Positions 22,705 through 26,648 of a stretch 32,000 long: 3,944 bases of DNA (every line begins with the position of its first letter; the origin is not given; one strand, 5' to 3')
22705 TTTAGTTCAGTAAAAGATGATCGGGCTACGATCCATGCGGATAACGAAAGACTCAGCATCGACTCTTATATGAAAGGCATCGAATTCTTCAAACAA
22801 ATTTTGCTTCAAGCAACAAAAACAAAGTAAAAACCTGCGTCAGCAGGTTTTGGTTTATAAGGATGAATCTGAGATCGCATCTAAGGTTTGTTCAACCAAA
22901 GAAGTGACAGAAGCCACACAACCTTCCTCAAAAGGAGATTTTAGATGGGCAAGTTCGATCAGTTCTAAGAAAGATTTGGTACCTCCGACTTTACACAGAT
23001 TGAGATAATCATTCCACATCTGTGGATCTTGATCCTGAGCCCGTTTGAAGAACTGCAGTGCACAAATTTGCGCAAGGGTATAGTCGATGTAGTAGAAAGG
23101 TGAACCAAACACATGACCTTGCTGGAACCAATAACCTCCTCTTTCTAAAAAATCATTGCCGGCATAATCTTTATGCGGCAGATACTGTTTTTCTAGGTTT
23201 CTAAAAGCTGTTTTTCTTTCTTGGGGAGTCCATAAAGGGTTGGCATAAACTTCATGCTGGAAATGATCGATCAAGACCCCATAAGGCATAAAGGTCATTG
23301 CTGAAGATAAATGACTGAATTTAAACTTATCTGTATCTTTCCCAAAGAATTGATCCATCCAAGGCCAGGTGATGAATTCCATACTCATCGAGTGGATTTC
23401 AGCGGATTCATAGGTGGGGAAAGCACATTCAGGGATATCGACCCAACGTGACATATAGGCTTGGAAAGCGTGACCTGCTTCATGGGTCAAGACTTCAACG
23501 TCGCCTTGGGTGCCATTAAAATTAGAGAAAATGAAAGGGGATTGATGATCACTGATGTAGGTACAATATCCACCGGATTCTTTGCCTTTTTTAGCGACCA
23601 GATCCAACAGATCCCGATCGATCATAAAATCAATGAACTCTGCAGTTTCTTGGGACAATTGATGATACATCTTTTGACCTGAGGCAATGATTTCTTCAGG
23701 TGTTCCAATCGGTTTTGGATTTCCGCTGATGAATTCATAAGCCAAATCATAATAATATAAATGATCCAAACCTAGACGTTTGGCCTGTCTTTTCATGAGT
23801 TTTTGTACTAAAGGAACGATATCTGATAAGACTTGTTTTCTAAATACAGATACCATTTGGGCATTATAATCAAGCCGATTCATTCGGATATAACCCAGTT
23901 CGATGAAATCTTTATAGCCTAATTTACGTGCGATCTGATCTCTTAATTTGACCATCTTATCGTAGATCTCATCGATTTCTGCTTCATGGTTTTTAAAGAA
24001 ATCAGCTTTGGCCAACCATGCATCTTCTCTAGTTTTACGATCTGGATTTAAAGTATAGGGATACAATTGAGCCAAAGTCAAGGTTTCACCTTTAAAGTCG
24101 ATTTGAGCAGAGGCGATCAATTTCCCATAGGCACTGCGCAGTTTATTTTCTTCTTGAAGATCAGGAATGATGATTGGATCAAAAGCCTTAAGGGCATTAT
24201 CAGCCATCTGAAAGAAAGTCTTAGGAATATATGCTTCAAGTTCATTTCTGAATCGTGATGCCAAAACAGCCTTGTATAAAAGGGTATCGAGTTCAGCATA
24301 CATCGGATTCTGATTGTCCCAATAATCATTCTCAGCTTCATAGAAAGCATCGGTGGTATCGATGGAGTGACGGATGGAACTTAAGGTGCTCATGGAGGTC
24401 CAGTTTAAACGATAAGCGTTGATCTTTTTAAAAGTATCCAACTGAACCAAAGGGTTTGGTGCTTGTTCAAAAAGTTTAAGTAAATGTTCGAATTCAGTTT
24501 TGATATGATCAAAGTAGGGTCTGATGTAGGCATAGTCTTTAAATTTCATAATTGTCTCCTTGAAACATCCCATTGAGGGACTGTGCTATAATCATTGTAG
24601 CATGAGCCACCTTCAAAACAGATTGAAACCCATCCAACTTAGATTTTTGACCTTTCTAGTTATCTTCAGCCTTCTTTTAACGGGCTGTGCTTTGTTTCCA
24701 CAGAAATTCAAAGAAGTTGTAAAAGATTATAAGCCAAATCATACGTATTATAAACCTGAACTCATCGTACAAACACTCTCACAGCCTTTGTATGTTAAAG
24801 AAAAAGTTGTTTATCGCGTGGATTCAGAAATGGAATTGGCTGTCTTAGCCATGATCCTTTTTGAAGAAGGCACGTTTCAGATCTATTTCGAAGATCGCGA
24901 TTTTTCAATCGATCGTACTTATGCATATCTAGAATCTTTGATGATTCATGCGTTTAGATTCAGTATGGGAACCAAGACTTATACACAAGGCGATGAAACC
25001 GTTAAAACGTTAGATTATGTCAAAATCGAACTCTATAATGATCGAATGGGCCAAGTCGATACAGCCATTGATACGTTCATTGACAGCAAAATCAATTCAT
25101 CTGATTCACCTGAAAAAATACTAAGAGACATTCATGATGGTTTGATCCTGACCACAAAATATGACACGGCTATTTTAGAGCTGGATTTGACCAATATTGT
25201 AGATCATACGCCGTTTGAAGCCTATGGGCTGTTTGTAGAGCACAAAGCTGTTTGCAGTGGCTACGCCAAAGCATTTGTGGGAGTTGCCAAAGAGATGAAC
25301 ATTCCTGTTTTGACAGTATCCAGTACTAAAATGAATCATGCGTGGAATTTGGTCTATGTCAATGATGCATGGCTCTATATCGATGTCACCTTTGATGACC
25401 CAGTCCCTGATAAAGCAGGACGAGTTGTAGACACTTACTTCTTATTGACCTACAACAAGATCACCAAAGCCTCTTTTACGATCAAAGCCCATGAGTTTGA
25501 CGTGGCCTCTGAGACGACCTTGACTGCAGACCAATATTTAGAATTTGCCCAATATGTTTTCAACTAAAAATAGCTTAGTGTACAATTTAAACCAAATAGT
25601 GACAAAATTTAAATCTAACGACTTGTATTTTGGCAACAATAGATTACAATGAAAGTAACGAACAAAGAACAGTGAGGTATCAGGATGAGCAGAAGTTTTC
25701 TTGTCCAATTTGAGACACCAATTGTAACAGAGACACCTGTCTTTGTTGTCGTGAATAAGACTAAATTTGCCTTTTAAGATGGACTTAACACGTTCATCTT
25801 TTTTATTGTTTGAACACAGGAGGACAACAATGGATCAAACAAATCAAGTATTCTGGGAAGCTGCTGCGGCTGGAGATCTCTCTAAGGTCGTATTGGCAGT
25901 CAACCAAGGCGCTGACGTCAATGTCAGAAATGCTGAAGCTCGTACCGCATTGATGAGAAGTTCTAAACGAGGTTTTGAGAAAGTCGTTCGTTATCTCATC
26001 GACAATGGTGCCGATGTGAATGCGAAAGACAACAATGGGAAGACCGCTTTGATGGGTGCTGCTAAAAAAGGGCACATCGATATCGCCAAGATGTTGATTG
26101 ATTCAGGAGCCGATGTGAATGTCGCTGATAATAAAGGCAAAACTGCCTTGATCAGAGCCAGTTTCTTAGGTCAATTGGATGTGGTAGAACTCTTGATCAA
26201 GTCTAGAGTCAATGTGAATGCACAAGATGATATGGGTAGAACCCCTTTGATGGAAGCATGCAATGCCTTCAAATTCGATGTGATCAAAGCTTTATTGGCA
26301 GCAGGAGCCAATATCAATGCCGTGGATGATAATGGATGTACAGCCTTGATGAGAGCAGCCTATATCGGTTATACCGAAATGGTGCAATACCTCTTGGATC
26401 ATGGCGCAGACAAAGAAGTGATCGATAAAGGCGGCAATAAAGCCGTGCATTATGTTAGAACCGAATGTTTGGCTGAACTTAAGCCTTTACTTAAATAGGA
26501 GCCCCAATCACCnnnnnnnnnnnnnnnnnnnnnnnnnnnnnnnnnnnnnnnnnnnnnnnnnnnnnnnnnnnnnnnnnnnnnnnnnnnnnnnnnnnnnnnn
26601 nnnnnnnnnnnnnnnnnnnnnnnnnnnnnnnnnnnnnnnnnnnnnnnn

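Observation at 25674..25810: Leader ORF whose stop codon is embedded in the terminator 5' arm: ribosome-occlusion type attenuator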

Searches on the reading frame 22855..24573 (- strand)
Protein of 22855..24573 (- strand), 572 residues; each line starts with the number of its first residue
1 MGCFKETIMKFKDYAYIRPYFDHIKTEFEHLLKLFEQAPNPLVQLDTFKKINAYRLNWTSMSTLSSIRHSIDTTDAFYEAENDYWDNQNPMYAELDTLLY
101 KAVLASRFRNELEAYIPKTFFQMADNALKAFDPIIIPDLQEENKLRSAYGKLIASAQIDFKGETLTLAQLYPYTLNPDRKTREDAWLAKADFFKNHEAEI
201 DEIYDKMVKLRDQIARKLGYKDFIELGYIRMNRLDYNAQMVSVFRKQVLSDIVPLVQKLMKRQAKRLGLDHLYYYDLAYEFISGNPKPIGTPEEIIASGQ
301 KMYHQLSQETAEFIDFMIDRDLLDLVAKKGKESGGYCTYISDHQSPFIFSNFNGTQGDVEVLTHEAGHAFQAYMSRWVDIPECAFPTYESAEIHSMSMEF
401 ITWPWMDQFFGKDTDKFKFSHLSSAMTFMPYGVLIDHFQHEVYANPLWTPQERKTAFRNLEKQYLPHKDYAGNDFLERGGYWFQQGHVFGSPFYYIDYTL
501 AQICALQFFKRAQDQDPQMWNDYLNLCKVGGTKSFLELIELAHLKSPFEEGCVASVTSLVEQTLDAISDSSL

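Call 9: search_protein_families(library=ncbifam, proteins=[window:22855-24573:-])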
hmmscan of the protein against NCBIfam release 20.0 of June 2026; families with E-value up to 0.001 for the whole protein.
window:22855-24573:- (572 aa): 3 families
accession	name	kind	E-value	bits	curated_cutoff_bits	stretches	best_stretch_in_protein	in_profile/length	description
TIGR02289.1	M3_not_pepF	subfamily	7.1e-195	648.7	442.35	1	23-567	3-548/549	M3 family oligoendopeptidase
TIGR02290.1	M3_fam_3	subfamily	1.2e-35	123.6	561.7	1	147-540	164-558/587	M3 family oligoendopeptidase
TIGR00181.1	pepF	equivalog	5.7e-31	108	490.55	1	173-566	198-587/591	oligoendopeptidase F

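Call 10: search_protein_families(library=pfam, proteins=[window:22855-24573:-])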
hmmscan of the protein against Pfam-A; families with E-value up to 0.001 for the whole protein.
window:22855-24573:- (572 aa): 1 family
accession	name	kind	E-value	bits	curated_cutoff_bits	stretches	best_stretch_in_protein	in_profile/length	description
PF01432.26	Peptidase_M3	-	2.8e-31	109.8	27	2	319-553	185-452/457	Peptidase family M3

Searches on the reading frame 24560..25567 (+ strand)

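Call 9: search_protein_families(library=ncbifam, proteins=[window:24560-25567:+])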
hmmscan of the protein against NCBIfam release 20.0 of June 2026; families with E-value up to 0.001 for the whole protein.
window:24560-25567:+ (335 aa): 1 family
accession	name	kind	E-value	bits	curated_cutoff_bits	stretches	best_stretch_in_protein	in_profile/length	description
NF045980.1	MAG6410_fam_LP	equivalog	6.9e-16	57.8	450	1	220-305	197-289/622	MAG6410 family transglutaminase-related lipoprotein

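Call 10: search_protein_families(library=pfam, proteins=[window:24560-25567:+])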
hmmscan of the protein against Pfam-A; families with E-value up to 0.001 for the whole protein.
window:24560-25567:+ (335 aa): 1 family
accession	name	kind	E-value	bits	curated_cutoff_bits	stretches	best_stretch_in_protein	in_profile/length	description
PF01841.26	Transglut_core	-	5.7e-07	30.2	23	1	181-275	11-107/108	Transglutaminase-like superfamily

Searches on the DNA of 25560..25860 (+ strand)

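Call 42: search_rna_families(source=window, start=25560, end=25860, threshold=evalue, max_evalue=10)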
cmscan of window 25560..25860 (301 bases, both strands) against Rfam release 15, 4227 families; matches with E-value up to 10: 4.
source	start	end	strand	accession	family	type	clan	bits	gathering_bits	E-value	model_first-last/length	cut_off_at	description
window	25570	25680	+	RF02155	NCRUPAR_2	Gene; lncRNA;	-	20.2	80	3.7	1-99/99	no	Non-protein coding RNA, upstream of F2R/PAR1 conserved region 2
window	25564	25592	+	RF01374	CRISPR-DR61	Gene; CRISPR;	-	16.6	38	4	1-37/37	no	CRISPR RNA direct repeat element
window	25560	25605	+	RF00927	mir-582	Gene; miRNA;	-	14.3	84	5.7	38-83/83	5'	mir-582 microRNA precursor family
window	25726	25843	+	RF01773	rpsL_pseudo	Cis-reg; leader;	-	11.6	70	5.2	1-128/128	no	Pseudomonas rpsL leader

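Call 65: search_dna_similar(query=window:25600-25835:+, collection=plasmids, mode=distant, max_evalue=0.01, max_rows=10)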
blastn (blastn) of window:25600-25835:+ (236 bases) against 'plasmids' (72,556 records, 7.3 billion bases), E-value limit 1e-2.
No match.

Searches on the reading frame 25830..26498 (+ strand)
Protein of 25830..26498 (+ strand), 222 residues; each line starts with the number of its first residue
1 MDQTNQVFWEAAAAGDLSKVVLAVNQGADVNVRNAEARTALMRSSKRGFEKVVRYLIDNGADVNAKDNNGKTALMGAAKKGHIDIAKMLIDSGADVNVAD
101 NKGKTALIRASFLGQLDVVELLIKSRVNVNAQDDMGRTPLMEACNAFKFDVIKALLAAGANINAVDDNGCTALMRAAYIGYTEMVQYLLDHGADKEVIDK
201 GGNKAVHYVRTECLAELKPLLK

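Call 9: search_protein_families(library=ncbifam, proteins=[window:25830-26498:+])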
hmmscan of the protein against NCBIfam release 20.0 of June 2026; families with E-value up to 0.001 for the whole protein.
window:25830-26498:+ (222 aa): 12 families
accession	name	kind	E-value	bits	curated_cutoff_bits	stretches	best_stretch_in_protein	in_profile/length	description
NF041931.2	MzaA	equivalog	2.8e-40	138.9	800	4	46-123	11-88/726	MZA anti-phage system associated sigma-70 family RNA polymerase sigma factor MzaA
NF043029.1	T4SS_AnkY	equivalog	4.9e-29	101.2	600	3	128-209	449-531/543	Dot/Icm T4SS effector AnkY/LegA9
NF043023.1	T4SS_AnkH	equivalog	3.7e-24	85.3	600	2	84-195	13-124/467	Dot/Icm T4SS effector AnkH/LegA3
NF043028.1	T4SS_AnkX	equivalog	9e-24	83.7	1400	3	56-163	404-519/938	Dot/Icm T4SS effector AnkN/AnkX/LegA8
NF043022.1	T4SS_AnkG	equivalog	7.8e-21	74.3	500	2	114-177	376-444/455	Dot/Icm T4SS effector AnkG/AnkZ/LegA7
NF043021.1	T4SS_AnkF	equivalog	1.8e-17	63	1000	1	106-163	588-646/917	Dot/Icm T4SS effector AnkF/LegA14/Ceg31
NF043024.1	T4SS_AnkI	equivalog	6.7e-16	58.1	550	2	30-110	234-324/439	Dot/Icm T4SS effector AnkI/LegAS4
NF038106.1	gamma_NF038106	equivalog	5e-08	33.1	50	0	46-75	45-74/93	PA4642 family protein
NF043027.1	T4SS_AnkQ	equivalog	8.2e-08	31.3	700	0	158-210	353-405/496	Dot/Icm T4SS effector AnkQ/LegA10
NF043019.1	T4SS_AnkC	equivalog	4.5e-07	29.1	450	0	119-194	110-192/459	Dot/Icm T4SS effector AnkC/LegA12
TIGR00870.1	trp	subfamily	1.9e-06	26.3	498.75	0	67-98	128-159/747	transient-receptor-potential calcium channel protein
NF043020.1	T4SS_AnkD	equivalog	1.8e-05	23.9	500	0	61-100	72-111/426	Dot/Icm T4SS effector AnkD/LegA15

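Call 10: search_protein_families(library=pfam, proteins=[window:25830-26498:+])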
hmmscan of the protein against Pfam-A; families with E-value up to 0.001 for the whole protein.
window:25830-26498:+ (222 aa): 8 families
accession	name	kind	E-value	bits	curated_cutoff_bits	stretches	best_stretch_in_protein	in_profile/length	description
PF13637.12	Ank_4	-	1.7e-47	158.8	22.7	5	141-189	2-50/50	Ankyrin repeats (many copies)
PF00023.36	Ank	-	2e-46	153.8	21.1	5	69-101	1-33/33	Ankyrin repeat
PF12796.13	Ank_2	-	3.3e-45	153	27.3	3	10-100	3-90/90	Ankyrin repeats (3 copies)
PF13857.12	Ank_5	-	2.8e-32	110.8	27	4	56-110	1-56/56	Ankyrin repeats (many copies)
PF13606.12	Ank_3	-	2.7e-29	98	22.3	2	168-194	1-27/30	Ankyrin repeat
PF23745.1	ANK_LRRK2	-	5.2e-08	33.2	27.5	0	121-198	16-93/130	LRRK2 ANK repeat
PF24521.3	Ank_KRIT1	-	4.4e-06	26.9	80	0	3-92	17-107/149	KRIT1 ankyrin-repeats domain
PF03720.21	UDPG_MGDP_dh_C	-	0.00058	20.6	30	0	83-110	20-47/103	UDP-glucose/GDP-mannose dehydrogenase family, UDP binding domain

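Call 43: find_homologous_proteins(query=window:25830-26498:+, max_evalue=1e-20)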
Query window:25830-26498:+ (222 aa): 1482 proteins with E <= 1e-20 among 8000 candidates; the best 120 are listed.
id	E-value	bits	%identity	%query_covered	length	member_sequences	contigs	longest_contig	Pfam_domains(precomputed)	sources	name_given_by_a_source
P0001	4.5e-72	260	59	100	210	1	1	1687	PF13606.13,PF13857.13,PF12796.14,PF00023.37,PF13637.13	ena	-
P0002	2.1e-56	209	31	93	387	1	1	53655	PF13606.13,PF13857.13,PF28177.1,PF23745.2,PF12796.14,PF00023.37,PF13637.13,PF24521.3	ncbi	-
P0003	3.0e-54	202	36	89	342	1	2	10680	PF13606.13,PF13857.13,PF23745.2,PF12796.14,PF00023.37,PF13637.13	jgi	jgi:uncharacterized protein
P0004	5.4e-53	198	40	80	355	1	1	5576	PF13606.13,PF13857.13,PF12796.14,PF00023.37,PF13637.13,PF24521.3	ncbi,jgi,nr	ncbi:MAG: ankyrin repeat domain-containing protein [Holosporales bacterium]|jgi:ankyrin repeat prote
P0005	9.9e-53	197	43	82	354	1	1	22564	PF13606.13,PF13857.13,PF23745.2,PF12796.14,PF00023.37,PF13637.13,PF24521.3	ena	-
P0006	1.8e-51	193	37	89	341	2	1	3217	PF13606.13,PF13857.13,PF23745.2,PF12796.14,PF00023.37,PF13637.13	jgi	jgi:ankyrin repeat protein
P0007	3.6e-51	192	40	82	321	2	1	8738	PF13606.13,PF13857.13,PF23745.2,PF12796.14,PF00023.37,PF13637.13,PF24521.3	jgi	jgi:uncharacterized protein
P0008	6.1e-51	192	37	92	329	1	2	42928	PF13606.13,PF13857.13,PF23745.2,PF12796.14,PF00023.37,PF13637.13,PF24521.3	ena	-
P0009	1.7e-49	187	41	94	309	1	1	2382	PF06563.18,PF13606.13,PF13857.13,PF23745.2,PF12796.14,PF00023.37,PF13637.13,PF24521.3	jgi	-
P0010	1.8e-48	183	37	88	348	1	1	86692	PF22194.3,PF13606.13,PF13857.13,PF23745.2,PF12796.14,PF00023.37,PF13637.13,PF24521.3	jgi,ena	-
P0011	6.3e-48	182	42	95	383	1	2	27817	PF13606.13,PF13857.13,PF23745.2,PF12796.14,PF00023.37,PF13637.13,PF24521.3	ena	-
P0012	6.9e-48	182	37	90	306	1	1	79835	PF13606.13,PF13857.13,PF23745.2,PF12796.14,PF00023.37,PF13637.13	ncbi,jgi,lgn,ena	-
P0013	6.1e-47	178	36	92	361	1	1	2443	PF13606.13,PF13857.13,PF23745.2,PF12796.14,PF00023.37,PF13637.13,PF24521.3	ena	-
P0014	6.6e-47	178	38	94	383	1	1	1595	PF10798.15,PF13606.13,PF13857.13,PF23745.2,PF12796.14,PF23881.2,PF00023.37,PF13637.13,PF24521.3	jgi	-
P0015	2.8e-45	173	34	87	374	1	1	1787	PF22194.3,PF13606.13,PF13857.13,PF28177.1,PF23745.2,PF12796.14,PF00023.37,PF13637.13,PF24521.3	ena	-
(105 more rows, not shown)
